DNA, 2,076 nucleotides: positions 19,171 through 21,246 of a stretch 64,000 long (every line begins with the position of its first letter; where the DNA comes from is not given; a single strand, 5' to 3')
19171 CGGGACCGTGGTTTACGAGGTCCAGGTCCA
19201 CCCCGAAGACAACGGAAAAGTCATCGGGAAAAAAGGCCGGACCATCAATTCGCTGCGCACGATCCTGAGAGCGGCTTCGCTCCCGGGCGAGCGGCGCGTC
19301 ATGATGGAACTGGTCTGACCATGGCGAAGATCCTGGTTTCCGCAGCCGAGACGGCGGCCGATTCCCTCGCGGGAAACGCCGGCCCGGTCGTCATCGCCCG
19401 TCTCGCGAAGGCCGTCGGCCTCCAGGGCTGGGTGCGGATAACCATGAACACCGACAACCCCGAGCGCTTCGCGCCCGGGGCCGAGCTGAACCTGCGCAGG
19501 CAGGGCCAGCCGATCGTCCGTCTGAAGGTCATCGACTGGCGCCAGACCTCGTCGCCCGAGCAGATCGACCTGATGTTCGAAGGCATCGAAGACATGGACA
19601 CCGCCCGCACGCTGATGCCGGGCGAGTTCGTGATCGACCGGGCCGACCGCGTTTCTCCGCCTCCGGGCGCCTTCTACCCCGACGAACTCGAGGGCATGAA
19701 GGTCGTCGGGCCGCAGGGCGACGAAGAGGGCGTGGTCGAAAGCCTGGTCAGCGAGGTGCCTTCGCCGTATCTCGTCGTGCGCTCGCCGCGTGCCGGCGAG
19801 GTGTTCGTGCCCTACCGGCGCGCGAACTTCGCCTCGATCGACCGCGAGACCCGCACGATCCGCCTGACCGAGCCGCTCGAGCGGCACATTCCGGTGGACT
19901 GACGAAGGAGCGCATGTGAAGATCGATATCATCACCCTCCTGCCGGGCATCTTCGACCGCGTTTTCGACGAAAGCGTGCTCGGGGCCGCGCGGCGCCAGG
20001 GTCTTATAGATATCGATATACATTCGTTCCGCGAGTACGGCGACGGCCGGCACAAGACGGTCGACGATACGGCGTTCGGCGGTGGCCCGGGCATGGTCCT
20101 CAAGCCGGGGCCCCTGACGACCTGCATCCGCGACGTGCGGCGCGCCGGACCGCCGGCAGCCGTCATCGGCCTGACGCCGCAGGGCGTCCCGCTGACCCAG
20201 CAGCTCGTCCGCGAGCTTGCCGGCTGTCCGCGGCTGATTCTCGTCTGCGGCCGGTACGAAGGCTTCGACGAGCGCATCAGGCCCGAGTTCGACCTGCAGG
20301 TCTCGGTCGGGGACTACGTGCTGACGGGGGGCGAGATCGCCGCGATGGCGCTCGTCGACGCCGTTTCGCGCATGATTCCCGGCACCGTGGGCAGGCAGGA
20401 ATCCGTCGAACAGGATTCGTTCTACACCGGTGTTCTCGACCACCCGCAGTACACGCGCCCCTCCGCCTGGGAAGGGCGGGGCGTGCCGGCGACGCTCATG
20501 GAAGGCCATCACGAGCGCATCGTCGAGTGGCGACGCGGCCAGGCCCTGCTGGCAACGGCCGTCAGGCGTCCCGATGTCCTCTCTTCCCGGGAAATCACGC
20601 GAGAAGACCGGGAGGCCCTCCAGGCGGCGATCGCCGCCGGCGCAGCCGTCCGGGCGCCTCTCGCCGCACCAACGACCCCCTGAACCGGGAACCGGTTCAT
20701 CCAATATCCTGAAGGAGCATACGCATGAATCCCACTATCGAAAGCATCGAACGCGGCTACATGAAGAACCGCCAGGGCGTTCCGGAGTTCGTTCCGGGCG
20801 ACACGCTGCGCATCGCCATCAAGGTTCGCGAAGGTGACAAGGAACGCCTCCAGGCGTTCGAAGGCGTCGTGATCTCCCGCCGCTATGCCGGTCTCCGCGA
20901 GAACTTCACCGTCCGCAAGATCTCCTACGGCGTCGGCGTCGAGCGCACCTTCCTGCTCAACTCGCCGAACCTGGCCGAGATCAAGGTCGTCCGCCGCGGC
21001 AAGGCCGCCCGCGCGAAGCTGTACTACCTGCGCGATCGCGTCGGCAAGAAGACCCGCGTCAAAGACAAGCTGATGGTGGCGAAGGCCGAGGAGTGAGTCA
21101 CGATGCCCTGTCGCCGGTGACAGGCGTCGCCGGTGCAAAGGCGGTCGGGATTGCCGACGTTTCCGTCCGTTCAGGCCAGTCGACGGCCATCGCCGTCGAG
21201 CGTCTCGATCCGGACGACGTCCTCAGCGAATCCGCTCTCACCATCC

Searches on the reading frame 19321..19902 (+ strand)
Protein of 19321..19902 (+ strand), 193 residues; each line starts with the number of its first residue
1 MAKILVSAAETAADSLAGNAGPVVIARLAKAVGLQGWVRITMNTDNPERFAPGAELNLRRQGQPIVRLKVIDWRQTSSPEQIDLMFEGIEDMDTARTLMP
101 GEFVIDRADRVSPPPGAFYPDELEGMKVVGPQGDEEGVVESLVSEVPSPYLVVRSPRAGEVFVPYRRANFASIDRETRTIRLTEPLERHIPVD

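Call 58: search_protein_families(library=pfam, max_evalue=0.001, proteins=[window:19321-19902:+])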
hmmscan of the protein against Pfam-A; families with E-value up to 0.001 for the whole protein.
window:19321-19902:+ (193 aa): 2 families
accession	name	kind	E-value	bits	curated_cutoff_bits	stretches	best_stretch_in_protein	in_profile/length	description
PF01782.24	RimM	-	7e-13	49.1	23.5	1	24-108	1-83/84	RimM N-terminal domain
PF24986.1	PRC_RimM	-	2.3e-05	24.4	27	1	121-185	2-66/69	RimM PRC barrel domain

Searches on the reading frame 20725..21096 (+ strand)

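Call 58: search_protein_families(library=pfam, max_evalue=0.001, proteins=[window:20725-21096:+])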
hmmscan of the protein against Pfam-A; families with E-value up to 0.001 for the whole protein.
window:20725-21096:+ (123 aa): 1 family
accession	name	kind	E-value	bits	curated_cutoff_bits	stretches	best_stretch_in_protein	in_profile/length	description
PF01245.26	Ribosomal_L19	-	1.8e-43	147.5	22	1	5-115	3-111/111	Ribosomal protein L19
